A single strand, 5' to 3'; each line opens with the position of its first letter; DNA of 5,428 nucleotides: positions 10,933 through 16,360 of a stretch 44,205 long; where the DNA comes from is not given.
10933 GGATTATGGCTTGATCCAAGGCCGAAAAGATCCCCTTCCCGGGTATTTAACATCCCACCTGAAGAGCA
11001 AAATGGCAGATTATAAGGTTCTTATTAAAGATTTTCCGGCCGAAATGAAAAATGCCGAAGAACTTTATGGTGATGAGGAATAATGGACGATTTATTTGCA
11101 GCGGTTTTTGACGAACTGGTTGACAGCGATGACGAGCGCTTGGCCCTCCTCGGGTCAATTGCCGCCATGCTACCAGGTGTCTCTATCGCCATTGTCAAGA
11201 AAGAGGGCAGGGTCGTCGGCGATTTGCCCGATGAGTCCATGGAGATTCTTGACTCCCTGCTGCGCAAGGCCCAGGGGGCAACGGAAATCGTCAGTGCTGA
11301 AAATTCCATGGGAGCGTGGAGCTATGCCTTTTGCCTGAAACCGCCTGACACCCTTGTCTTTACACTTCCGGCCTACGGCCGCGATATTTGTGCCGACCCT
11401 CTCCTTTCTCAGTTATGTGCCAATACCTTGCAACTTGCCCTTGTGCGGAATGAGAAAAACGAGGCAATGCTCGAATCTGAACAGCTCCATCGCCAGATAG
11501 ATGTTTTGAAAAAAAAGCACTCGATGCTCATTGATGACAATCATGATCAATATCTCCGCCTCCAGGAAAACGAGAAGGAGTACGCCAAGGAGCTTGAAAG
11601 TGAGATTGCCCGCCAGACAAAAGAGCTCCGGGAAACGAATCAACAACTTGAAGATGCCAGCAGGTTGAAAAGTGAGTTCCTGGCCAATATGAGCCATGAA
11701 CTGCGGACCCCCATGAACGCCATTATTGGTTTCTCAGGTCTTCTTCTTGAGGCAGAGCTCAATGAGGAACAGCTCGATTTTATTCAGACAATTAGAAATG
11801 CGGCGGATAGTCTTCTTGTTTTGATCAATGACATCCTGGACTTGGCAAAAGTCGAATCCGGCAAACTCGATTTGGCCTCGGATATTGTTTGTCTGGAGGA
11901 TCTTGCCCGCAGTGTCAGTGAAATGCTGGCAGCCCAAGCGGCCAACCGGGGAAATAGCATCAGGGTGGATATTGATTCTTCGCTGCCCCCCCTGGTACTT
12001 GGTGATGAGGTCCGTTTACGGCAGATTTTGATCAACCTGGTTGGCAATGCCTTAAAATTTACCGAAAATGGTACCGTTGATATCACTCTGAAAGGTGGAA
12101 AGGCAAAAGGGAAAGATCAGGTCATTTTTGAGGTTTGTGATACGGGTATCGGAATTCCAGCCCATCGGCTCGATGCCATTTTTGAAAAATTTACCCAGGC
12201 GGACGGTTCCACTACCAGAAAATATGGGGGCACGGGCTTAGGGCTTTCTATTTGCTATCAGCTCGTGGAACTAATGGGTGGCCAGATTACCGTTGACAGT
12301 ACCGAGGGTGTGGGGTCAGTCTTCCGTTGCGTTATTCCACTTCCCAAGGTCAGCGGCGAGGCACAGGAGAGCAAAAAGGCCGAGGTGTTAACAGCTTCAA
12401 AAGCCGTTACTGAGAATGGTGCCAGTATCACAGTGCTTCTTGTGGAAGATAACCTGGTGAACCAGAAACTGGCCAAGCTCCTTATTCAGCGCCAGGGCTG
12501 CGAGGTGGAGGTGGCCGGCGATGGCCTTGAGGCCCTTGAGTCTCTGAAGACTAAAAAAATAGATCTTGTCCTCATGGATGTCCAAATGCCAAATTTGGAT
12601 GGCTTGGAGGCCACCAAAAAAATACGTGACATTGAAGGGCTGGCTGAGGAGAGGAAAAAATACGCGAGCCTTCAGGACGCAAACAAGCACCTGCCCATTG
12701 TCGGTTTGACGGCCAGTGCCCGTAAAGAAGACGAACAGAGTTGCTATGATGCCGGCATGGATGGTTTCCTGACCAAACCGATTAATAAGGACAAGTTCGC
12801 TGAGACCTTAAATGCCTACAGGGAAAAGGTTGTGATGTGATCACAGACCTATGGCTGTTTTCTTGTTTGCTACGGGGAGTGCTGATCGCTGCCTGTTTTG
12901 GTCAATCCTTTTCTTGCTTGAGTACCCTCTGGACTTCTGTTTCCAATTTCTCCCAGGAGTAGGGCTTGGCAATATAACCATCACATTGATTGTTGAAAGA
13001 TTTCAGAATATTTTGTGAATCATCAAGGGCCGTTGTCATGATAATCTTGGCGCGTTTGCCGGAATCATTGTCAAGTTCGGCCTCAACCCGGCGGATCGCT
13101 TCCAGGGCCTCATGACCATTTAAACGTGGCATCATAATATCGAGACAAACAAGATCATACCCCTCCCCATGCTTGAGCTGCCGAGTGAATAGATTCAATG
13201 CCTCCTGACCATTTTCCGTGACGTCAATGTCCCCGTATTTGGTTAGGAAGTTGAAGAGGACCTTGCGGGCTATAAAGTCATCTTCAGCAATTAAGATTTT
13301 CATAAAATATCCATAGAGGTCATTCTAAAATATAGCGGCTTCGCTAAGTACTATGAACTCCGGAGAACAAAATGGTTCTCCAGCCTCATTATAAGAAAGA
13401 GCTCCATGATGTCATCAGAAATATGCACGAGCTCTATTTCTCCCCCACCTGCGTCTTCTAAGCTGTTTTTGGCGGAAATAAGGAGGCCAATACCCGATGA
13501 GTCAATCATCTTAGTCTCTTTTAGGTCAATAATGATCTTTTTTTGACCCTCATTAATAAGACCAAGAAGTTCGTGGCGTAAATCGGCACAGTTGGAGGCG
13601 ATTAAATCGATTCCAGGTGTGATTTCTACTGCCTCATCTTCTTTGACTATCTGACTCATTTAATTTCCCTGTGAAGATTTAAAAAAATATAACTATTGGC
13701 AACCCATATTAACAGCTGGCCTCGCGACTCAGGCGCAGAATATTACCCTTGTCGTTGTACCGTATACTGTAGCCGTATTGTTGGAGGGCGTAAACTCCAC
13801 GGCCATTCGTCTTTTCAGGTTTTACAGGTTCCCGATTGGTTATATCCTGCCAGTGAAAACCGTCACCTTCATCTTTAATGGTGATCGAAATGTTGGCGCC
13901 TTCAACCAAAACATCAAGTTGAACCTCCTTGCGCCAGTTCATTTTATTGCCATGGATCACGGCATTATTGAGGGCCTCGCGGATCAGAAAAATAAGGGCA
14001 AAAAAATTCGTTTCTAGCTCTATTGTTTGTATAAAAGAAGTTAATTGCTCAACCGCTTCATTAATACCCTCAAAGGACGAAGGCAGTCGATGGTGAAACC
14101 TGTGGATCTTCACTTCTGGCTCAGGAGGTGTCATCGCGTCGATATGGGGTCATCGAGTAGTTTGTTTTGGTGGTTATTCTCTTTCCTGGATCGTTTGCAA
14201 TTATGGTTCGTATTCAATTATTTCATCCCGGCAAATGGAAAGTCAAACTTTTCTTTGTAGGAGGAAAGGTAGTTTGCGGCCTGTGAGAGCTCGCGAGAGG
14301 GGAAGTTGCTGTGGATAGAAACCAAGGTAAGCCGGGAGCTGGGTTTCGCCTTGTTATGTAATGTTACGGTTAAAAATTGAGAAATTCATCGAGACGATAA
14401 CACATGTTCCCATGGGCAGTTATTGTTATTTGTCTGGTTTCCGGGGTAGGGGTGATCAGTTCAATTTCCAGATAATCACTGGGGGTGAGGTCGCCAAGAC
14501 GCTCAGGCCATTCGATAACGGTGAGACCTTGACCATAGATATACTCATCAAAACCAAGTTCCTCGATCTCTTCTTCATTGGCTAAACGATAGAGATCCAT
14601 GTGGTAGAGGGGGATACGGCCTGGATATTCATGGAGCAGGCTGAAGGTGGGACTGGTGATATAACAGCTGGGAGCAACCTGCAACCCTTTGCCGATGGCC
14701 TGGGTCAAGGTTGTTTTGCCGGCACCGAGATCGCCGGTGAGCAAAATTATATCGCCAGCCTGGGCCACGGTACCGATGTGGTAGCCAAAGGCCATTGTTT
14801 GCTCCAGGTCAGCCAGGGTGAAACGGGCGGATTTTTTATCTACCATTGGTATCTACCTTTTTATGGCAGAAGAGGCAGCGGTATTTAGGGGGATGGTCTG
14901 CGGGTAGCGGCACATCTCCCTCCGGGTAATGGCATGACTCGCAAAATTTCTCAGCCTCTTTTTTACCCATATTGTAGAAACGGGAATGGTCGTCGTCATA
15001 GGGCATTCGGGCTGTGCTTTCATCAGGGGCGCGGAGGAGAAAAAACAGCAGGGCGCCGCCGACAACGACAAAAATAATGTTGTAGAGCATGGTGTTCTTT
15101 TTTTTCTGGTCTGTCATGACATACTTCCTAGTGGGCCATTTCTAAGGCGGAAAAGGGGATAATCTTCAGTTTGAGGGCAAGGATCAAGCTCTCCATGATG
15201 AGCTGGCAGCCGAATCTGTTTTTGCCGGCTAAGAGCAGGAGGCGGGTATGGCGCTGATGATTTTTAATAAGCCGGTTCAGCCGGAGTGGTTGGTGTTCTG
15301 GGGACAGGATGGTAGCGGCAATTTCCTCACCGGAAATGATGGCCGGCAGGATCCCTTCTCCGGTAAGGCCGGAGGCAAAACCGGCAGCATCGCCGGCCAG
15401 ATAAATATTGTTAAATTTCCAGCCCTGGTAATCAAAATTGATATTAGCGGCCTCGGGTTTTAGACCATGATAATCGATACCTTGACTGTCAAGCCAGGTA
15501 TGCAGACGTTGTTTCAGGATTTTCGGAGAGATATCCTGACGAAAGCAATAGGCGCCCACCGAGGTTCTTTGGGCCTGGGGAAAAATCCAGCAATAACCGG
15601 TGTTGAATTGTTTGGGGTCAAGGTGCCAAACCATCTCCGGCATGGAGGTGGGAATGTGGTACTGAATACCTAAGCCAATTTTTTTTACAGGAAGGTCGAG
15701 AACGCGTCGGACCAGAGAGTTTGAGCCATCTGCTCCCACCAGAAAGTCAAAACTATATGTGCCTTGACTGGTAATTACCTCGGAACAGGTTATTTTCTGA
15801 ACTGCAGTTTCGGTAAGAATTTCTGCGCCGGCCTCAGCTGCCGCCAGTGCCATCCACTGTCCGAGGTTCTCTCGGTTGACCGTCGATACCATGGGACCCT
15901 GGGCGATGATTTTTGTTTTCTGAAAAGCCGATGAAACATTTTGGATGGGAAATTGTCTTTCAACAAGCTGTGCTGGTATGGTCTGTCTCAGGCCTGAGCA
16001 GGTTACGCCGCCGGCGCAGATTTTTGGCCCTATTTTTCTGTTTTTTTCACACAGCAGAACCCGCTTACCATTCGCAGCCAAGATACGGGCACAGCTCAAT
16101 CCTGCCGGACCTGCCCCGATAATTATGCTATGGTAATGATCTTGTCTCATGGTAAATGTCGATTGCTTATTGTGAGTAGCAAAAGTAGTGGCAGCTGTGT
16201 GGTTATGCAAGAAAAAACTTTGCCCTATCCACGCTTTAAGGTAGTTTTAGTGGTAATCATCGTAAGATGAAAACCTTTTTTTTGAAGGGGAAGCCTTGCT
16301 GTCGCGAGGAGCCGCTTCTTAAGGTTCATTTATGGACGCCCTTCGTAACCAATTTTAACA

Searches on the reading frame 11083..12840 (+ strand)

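Call 51: search_protein_families(library=pfam, proteins=[window:11083-12840:+], max_evalue=0.00001)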
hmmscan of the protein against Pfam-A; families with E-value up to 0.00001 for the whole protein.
window:11083-12840:+ (585 aa): 3 families
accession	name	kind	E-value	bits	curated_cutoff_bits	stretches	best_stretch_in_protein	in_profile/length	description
PF02518.31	HATPase_c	-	5.6e-33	114.1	26.4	1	307-421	1-110/111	Histidine kinase-, DNA gyrase B-, and HSP90-like ATPase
PF00072.30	Response_reg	-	9.1e-27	93.9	30.2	2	451-517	1-67/111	Response regulator receiver domain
PF00512.31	HisKA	-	7.6e-22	77.6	26.9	1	196-260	2-66/66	His Kinase A (phospho-acceptor) domain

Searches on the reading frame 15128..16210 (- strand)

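Call 51: search_protein_families(library=pfam, proteins=[window:15128-16210:-], max_evalue=0.00001)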
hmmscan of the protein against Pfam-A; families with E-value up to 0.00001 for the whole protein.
window:15128-16210:- (360 aa): 8 families
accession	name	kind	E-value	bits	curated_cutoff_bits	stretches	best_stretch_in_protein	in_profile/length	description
PF01266.30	DAO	-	1.7e-14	54.6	27.9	2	29-61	3-35/353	FAD dependent oxidoreductase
PF01494.25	FAD_binding_3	-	1.6e-13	51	22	1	28-286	4-303/349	FAD binding domain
PF03486.20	HI0933_like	-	2.2e-10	40.8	50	1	28-71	3-47/244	HI0933-like protein Rossmann domain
PF07992.20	Pyr_redox_2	-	9.7e-08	32.2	26.1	1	27-112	2-58/291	Pyridine nucleotide-disulphide oxidoreductase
PF13450.12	NAD_binding_8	-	1.7e-07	31.8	21.9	1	30-62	1-33/68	NAD(P)-binding Rossmann-like domain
PF12831.13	FAD_oxidored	-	7.6e-07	29.2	27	1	29-144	3-118/416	FAD dependent oxidoreductase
PF13738.12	Pyr_redox_3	-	7.7e-07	29.1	30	1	29-162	1-133/305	Pyridine nucleotide-disulphide oxidoreductase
PF01946.23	Thi4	-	2.1e-06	27.6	26.2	1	29-91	21-84/235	Thi4 family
